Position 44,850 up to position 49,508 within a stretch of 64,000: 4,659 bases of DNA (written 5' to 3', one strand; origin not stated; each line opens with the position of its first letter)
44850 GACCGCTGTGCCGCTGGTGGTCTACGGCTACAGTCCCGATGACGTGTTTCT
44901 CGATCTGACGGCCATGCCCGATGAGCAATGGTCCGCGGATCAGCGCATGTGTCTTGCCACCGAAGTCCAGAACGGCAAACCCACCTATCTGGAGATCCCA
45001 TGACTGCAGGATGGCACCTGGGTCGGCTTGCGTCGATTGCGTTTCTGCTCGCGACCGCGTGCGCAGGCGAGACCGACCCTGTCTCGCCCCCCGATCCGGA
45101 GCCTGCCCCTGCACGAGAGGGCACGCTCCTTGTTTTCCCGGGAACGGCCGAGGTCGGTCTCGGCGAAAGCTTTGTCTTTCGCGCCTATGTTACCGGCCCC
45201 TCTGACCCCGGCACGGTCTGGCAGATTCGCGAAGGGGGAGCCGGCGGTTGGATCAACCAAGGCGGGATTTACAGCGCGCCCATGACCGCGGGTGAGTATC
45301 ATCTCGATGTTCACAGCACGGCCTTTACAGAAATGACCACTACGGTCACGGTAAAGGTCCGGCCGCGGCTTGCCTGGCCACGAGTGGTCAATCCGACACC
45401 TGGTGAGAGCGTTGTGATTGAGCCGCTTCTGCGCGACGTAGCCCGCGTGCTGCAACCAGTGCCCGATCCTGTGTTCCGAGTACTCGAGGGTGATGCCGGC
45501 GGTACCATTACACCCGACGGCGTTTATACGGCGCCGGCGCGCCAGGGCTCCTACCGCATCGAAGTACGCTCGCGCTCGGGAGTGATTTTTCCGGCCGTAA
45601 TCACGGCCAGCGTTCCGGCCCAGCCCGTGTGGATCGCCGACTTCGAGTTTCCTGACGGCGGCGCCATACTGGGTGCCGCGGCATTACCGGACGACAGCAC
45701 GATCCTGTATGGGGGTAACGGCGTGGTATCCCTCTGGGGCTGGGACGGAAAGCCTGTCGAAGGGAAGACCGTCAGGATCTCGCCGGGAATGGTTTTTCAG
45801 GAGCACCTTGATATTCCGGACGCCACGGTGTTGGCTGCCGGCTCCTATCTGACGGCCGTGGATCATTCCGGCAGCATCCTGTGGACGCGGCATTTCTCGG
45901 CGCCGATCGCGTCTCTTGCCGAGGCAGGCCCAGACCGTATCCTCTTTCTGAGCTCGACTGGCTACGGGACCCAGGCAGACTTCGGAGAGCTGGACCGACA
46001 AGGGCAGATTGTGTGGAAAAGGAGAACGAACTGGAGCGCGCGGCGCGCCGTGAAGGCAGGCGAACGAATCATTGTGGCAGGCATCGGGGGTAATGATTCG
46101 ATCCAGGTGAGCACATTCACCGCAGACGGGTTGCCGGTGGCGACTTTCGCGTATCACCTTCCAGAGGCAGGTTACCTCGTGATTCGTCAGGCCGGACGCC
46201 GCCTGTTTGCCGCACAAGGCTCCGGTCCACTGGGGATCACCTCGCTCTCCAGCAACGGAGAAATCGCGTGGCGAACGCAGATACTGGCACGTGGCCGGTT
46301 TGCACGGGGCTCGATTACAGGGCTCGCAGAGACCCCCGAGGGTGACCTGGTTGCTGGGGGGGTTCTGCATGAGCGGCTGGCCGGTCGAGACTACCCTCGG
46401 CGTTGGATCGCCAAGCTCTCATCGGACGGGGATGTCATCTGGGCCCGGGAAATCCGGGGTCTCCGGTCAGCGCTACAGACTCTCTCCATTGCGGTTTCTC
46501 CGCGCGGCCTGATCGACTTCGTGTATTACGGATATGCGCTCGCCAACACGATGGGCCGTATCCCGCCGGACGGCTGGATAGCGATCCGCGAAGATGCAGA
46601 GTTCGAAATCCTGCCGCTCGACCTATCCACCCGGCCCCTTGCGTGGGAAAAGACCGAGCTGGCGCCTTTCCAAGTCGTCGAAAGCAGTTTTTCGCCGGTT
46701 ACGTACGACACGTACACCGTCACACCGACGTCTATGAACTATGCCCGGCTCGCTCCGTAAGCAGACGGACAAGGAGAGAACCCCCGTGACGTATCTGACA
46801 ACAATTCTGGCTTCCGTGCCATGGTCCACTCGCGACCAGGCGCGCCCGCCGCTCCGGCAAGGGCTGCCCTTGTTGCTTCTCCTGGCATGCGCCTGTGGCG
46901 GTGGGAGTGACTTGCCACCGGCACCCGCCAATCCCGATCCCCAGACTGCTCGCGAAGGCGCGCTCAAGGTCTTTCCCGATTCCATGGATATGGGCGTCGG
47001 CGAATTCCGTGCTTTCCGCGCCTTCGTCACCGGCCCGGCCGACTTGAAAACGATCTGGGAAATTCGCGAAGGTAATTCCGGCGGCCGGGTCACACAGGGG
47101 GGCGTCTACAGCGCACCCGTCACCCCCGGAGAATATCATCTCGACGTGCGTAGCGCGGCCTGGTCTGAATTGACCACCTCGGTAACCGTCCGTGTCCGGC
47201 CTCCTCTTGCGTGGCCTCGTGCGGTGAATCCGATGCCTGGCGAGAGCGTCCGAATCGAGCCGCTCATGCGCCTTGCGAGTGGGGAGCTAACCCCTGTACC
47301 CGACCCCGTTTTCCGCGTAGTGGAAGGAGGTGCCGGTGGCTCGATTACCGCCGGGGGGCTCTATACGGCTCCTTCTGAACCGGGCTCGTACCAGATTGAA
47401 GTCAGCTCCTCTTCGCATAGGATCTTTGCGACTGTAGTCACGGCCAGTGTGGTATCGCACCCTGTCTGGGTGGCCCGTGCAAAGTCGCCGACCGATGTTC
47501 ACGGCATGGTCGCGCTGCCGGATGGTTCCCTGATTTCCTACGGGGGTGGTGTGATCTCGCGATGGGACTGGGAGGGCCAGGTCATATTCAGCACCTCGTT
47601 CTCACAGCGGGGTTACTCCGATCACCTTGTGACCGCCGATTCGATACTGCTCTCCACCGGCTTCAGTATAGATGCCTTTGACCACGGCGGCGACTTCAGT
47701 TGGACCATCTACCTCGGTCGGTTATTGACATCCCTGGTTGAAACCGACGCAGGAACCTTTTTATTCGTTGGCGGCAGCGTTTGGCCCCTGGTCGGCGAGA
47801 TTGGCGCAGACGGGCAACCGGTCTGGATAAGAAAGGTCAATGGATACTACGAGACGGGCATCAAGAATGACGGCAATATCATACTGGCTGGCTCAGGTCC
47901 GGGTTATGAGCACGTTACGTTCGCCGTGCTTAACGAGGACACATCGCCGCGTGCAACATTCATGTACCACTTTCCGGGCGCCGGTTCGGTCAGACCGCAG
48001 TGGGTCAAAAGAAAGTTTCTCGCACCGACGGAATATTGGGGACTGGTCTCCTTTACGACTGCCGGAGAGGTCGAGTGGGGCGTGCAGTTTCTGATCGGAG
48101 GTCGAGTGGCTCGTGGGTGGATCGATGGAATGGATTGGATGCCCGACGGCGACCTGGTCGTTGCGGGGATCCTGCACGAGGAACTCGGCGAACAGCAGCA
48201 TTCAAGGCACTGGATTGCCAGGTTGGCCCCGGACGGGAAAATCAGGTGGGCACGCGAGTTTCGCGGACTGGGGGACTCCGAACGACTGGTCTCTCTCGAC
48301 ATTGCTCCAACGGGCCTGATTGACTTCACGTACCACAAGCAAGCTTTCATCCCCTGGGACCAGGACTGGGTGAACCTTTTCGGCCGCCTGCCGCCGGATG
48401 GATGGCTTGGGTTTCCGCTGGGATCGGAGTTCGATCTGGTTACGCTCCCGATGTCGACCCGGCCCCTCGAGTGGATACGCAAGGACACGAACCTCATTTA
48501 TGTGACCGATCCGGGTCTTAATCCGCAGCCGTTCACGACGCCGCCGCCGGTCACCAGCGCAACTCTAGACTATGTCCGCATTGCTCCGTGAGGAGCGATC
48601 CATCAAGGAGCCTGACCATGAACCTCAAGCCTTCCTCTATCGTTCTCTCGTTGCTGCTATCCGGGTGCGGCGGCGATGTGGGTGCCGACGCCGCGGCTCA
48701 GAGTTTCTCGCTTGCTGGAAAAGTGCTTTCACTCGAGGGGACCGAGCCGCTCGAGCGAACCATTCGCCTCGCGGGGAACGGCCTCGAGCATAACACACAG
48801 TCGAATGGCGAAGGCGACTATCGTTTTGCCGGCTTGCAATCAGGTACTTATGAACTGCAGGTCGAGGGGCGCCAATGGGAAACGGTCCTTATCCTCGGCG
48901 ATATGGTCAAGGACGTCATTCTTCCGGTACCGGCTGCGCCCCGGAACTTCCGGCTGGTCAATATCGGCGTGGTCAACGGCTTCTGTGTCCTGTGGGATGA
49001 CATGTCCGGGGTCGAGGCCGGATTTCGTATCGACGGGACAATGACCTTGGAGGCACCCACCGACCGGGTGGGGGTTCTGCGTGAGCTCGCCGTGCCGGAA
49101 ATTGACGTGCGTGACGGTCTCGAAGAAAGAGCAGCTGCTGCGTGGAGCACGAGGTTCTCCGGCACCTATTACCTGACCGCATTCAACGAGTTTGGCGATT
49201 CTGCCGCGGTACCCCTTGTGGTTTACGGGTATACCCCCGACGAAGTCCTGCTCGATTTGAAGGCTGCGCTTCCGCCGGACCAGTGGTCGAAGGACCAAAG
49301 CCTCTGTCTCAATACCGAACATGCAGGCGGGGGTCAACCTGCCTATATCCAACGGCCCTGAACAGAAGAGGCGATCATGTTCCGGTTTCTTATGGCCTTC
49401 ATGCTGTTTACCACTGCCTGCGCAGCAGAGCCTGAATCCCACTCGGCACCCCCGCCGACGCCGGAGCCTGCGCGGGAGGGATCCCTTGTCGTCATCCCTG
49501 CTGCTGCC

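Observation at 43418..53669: Seven-gene alternating array of two lipoprotein families (A1-B1-B2-A2-B3-A3-B4) with recent partial gene conversion: candidate variable cell-surface system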

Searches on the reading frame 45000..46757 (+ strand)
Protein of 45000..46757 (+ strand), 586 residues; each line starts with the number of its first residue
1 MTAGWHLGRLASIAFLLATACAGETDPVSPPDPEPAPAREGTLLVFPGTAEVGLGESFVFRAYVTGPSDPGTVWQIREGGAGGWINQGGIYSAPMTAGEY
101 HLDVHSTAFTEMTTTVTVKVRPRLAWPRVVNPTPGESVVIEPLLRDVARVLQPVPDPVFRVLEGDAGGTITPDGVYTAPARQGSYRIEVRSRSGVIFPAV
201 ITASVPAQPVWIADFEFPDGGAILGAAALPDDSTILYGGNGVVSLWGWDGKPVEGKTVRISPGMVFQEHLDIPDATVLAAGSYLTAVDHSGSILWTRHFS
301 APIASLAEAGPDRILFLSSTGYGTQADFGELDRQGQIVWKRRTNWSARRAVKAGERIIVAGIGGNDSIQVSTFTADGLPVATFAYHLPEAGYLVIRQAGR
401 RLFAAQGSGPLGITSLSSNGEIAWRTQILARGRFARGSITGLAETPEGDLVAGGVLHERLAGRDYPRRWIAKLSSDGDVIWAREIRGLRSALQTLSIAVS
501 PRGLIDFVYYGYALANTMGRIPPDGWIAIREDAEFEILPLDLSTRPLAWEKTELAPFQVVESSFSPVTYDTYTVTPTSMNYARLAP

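Call 4: search_protein_families(library=pfam, proteins=[window:45000-46757:+], max_evalue=1)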
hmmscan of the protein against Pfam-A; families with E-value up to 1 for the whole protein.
window:45000-46757:+ (586 aa): 0 families

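Call 5: search_protein_families(library=ncbifam, proteins=[window:45000-46757:+], max_evalue=1)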
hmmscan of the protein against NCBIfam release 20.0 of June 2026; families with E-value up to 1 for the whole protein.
window:45000-46757:+ (586 aa): 0 families

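Call 9: find_homologous_proteins(query=window:45000-46757:+)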
Query window:45000-46757:+ (586 aa): 9 proteins with E <= 0.001 among 8000 candidates.
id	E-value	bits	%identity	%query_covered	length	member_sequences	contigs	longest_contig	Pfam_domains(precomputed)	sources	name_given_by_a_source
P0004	0.0e+0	1321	100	100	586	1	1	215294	-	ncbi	-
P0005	1.6e-148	514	45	98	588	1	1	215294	-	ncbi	-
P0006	4.6e-19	86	36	26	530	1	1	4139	PF07679.23,PF26182.1,PF13927.13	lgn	-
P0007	2.2e-17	81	26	42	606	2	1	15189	PF07679.23,PF26182.1,PF07686.24,PF13927.13,PF00047.32,PF02368.25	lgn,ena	-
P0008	4.7e-14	70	33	28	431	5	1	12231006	PF07679.23,PF26182.1,PF13927.13,PF00047.32,PF02368.25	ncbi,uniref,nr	ncbi:hypothetical protein F0U62_21880 [Cystobacter fuscus]|uniref:Ig-like domain-containing protein 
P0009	9.5e-9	52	31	26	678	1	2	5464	PF18998.7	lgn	-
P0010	4.8e-5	40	31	24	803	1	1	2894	PF07679.23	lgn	-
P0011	4.5e-4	37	25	50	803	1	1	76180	PF07679.23,PF13927.13,PF02368.25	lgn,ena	-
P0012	5.6e-4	37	40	15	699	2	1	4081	-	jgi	jgi:hypothetical protein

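Call 20: find_related_loci(query=A2, collection=genome_contigs, flank=10000)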
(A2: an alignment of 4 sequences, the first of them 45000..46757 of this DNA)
Query A2 (586 aa) in genome_contigs; peptide patterns used: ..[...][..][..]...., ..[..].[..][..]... (x = any residue, [..] = any of these).
55 stretches matched a pattern; 1 encode a relative of the query (tblastn E <= 1e-3); 1 distinct loci.
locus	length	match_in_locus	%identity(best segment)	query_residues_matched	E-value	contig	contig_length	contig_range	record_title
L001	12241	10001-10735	40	43-132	2e-7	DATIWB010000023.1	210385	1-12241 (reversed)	MAG TPA_asm: Myxococcaceae bacterium isolate SMAG_U15212 k141_4964065, whole genome shotgun sequence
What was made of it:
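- Tried and rejected: The species-representative genome scan found only one weak Ig-repeat hit, in a Myxococcaceae MAG (call 20).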

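Call 29: predict_structure(alignment_id=A2)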
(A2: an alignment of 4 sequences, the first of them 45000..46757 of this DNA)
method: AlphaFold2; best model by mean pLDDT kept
length: 586 residues; sequences in the alignment: 4
mean_pLDDT: 73.8   pTM: 0.73
mean pLDDT of the five models: 73.8, 67.7, 66.7, 65.2, 64.5
residues with pLDDT >= 90: 84; 70-90: 309; 50-70: 115; < 50: 78
segments of 3 or more residues with pLDDT < 50: 1-42, 45-60, 66-68, 78-82, 87-89
pLDDT, mean of each block of 10 residues (from residue 1): 36 38 32 39 45 37 52 52 49 54 59 57 69 92 69 85 70 91 87 76 90 80 82 84 86 80 79 87 85 82 87 85 76 89 86 88 78 90 75 66 64 84 86 81 90 79 72 92 77 74 88 72 87 76 83 85 64 80 82
secondary structure, 60 per line:
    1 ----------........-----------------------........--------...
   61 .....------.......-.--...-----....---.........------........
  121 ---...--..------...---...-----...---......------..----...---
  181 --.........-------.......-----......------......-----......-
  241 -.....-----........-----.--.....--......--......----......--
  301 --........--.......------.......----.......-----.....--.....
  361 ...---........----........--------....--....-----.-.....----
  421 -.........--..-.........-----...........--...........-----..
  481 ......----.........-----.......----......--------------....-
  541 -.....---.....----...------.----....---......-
elements in order: H11-18 E42-49 E58-65 E72-78 E83-85 E91-94 E98-106 E113-120 E124-126 E137-139 E143-145 E151-153 E157-162 E175-177 E183-191 E199-205 E211-216 E223-228 E234-239 E242-246 E252-259 E268-272 E275-280 E283-288 E293-298 E303-310 E313-319 E326-332 E337-343 E349-353 E356-363 E367-374 E379-386 E395-398 E401-404 E412-416 E422-430 E436-444 E450-460 E463-473 E479-486 E491-499 E505-511 E516-521 E536-539 E542-546 E550-554 E559-561 E573-576 E580-585
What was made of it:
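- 45000..46760 (+): B1: 586-aa lipoprotein with a Pro-rich tether, two Ig-like repeats and a beta-propeller of about 8 blades; ATGA overlap with A1. AF2 model with pLDDT 73.8 and pTM 0.73; the propeller region scores about 75-90 (call 29).
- On Beta-propeller fold (for the B C-terminal half): The AF2 model shows about 32 strands between residues 211 and 586, at pLDDT mostly 75-90 (call 29).
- On Ig-like (Big-type) repeats (for the B N-terminal half): The model shows beta-sandwiches, the first at low confidence (call 29).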

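Call 36: fold_search(model_id=the predicted structure, library=pdb)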
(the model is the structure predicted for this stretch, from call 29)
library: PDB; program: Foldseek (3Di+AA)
matches with E <= 10: 1638; with E <= 0.001: 74
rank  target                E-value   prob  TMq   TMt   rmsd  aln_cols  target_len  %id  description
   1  6tjg                  7.3e-08  1.00  0.34  0.58   7.7       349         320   14  Crystal structure of the computationally designed Cake8 protein (released 2020-05-06)
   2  8to0_BG               2.2e-07  1.00  0.32  0.31  17.1       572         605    8  48-nm repeating structure of doublets from mouse sperm flagella (released 2023-11-01)
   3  9n73_LO               3.2e-07  1.00  0.36  0.27  17.2       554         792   11  SSU processome maturation and disassembly, State G (released 2025-10-29)
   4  9hcj_10               4.4e-07  1.00  0.20  0.08  44.0       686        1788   11  D. discoideum nuclear pore complex (released 2024-12-25)
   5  7bif_A                6.4e-07  1.00  0.35  0.67   6.3       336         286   14  Crystal structure of v22WRAP-T, a 7-bladed designer protein (released 2021-09-22)
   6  7mqa_LT               9.1e-07  1.00  0.35  0.25  17.6       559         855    9  Cryo-EM structure of the human SSU processome, state post-A1 (released 2021-09-22)
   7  7rro_e                1.3e-06  1.00  0.33  0.32  17.1       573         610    8  Structure of the 48-nm repeat doublet microtubule from bovine tracheal cilia (released 2021-10-27)
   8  9l35_A                1.4e-06  1.00  0.31  0.55   6.2       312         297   10  Crystal structure of C45G9.5 protein from Caenorhabditis elegans (released 2025-12-17)
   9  7z4f_G                1.4e-06  1.00  0.19  0.13  59.8       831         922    9  Tail of phage SU10 genome release intermediate (released 2022-08-17)
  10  7dvq_3                2.0e-06  1.00  0.34  0.18  20.3       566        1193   14  Cryo-EM Structure of the Activated Human Minor Spliceosome (minor Bact Complex) (released 2021-03-31)
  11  9qfq_P                2.1e-06  1.00  0.32  0.32  17.5       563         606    9  Cryo-EM structure of the cofilactin barbed end bound by AIP1 (released 2025-10-08)
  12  4d0k_A                2.2e-06  1.00  0.38  0.63  16.2       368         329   13  Complex of Chaetomium thermophilum PAN2 (WD40-CS1) with PAN3 (C-term) (released 2014-06-04)
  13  6lqr_B1               2.2e-06  1.00  0.34  0.26  18.4       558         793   10  Cryo-EM structure of 90S small subunit preribosomes in transition states (State C) (released 2020-09-16)
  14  5ayw_B                2.8e-06  1.00  0.31  0.48  14.1       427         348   11  Structure of a membrane complex (released 2016-02-24)
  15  8fh3_B                3.9e-06  1.00  0.17  0.09  29.0       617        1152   10  Human IFT-A complex structures provide molecular insights into ciliary transport (released 2023-02-22)
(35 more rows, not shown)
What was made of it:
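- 45000..46760 (+): Foldseek matches 7- and 8-bladed propellers at E down to 7e-8 (call 36).
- On Beta-propeller fold (for the B C-terminal half): Foldseek matches 7- and 8-bladed propellers with probability 1.0 and E down to 7e-8 (call 36).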

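Call 68: find_encoding_contigs(protein=P0007, flank=8000, max_places=2)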
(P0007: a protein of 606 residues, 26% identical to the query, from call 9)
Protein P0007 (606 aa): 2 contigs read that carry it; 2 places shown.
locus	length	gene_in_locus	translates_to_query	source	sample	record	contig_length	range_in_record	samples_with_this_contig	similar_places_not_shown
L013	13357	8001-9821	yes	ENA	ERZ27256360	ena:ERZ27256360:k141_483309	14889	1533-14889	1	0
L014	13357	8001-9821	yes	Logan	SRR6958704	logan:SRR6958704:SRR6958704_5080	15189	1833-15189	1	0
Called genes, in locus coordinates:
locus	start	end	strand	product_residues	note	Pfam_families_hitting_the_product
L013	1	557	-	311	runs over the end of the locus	PF01636:APH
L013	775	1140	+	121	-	PF03795:YCII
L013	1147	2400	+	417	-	PF04542:Sigma70_r2, PF00515:TPR_1 (faint), PF08281:Sigma70_r4_2, PF04545:Sigma70_r4 (faint), PF20239:DUF6596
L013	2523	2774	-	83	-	-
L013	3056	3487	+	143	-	PF01152:Bac_globin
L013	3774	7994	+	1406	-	PF07504:FTP, PF01447:Peptidase_M4, PF02868:Peptidase_M4_C, PF17957:Big_7, PF19077:Big_13 (faint), PF17957:Big_7 (weak)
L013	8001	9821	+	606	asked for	PF00047:ig (faint), PF02368:Big_2 (faint), PF07679:I-set (faint), PF07686:V-set (faint), PF13927:Ig_3 (faint), PF26182:Ig_NUP210_5th (faint)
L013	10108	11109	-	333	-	-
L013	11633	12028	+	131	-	-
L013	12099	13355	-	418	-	?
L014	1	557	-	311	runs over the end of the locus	PF01636:APH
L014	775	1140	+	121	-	PF03795:YCII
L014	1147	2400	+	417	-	PF04542:Sigma70_r2, PF00515:TPR_1 (faint), PF08281:Sigma70_r4_2, PF04545:Sigma70_r4 (faint), PF20239:DUF6596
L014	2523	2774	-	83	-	-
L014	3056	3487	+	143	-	PF01152:Bac_globin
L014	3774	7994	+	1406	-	PF07504:FTP, PF01447:Peptidase_M4, PF02868:Peptidase_M4_C, PF17957:Big_7, PF19077:Big_13 (faint), PF17957:Big_7 (weak)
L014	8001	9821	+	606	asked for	PF00047:ig (faint), PF02368:Big_2 (faint), PF07679:I-set (faint), PF07686:V-set (faint), PF13927:Ig_3 (faint), PF26182:Ig_NUP210_5th (faint)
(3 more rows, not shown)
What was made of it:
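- A distant tandem-Ig relative sits directly after a 1406-aa secreted M4 peptidase (call 68).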

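Call 81: search_protein_families(library=padloc, proteins=[window:45000-46757:+], max_evalue=0.01)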
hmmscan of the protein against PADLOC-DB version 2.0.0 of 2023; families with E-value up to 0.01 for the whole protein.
window:45000-46757:+ (586 aa): 0 families

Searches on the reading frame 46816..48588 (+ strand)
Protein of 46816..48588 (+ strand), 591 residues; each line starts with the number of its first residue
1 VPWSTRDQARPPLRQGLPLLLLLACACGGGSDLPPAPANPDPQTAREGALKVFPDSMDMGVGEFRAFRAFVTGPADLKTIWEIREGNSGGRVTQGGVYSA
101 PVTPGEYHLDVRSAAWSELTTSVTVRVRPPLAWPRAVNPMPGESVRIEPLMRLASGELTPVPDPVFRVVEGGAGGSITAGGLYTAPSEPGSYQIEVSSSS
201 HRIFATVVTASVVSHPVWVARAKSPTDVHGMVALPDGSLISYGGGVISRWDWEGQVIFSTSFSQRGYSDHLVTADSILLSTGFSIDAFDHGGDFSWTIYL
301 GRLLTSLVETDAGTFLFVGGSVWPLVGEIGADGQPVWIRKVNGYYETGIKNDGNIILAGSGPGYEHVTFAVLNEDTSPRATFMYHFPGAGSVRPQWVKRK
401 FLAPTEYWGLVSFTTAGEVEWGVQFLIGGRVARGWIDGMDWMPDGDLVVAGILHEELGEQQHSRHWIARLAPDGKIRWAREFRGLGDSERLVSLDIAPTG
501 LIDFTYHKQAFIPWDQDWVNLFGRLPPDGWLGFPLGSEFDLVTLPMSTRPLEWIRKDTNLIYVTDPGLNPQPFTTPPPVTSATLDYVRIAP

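Call 4: search_protein_families(library=pfam, proteins=[window:46816-48588:+], max_evalue=1)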
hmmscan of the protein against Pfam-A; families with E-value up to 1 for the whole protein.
window:46816-48588:+ (591 aa): 1 family
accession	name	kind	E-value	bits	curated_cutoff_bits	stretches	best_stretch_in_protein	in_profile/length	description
PF17962.7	bMG6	-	0.14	12.8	23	0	95-126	79-109/112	Bacterial macroglobulin domain 6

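Call 5: search_protein_families(library=ncbifam, proteins=[window:46816-48588:+], max_evalue=1)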
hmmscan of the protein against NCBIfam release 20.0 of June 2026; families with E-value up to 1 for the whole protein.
window:46816-48588:+ (591 aa): 1 family
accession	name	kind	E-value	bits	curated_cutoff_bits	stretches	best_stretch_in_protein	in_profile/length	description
TIGR02608.1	delta_60_rpt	domain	1.5e-05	24.7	76.5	1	438-475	5-39/55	delta-60 repeat domain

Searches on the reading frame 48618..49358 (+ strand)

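Call 4: search_protein_families(library=pfam, proteins=[window:48618-49358:+], max_evalue=1)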
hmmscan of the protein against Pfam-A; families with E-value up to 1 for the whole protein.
window:48618-49358:+ (247 aa): 3 families
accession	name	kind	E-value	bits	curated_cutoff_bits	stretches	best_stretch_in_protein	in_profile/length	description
PF13620.12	CarboxypepD_reg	-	3.3e-07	31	32.3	1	32-89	2-61/82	Carboxypeptidase regulatory-like domain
PF13715.12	CarbopepD_reg_2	-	0.00048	20.5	32.2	1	33-83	2-51/88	CarboxypepD_reg-like domain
PF17210.9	SdrD_B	-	0.0076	16.9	29.7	1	56-83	39-65/112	SdrD B-like domain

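Call 5: search_protein_families(library=ncbifam, proteins=[window:48618-49358:+], max_evalue=1)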
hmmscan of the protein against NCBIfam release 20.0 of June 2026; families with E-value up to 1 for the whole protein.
window:48618-49358:+ (247 aa): 0 families
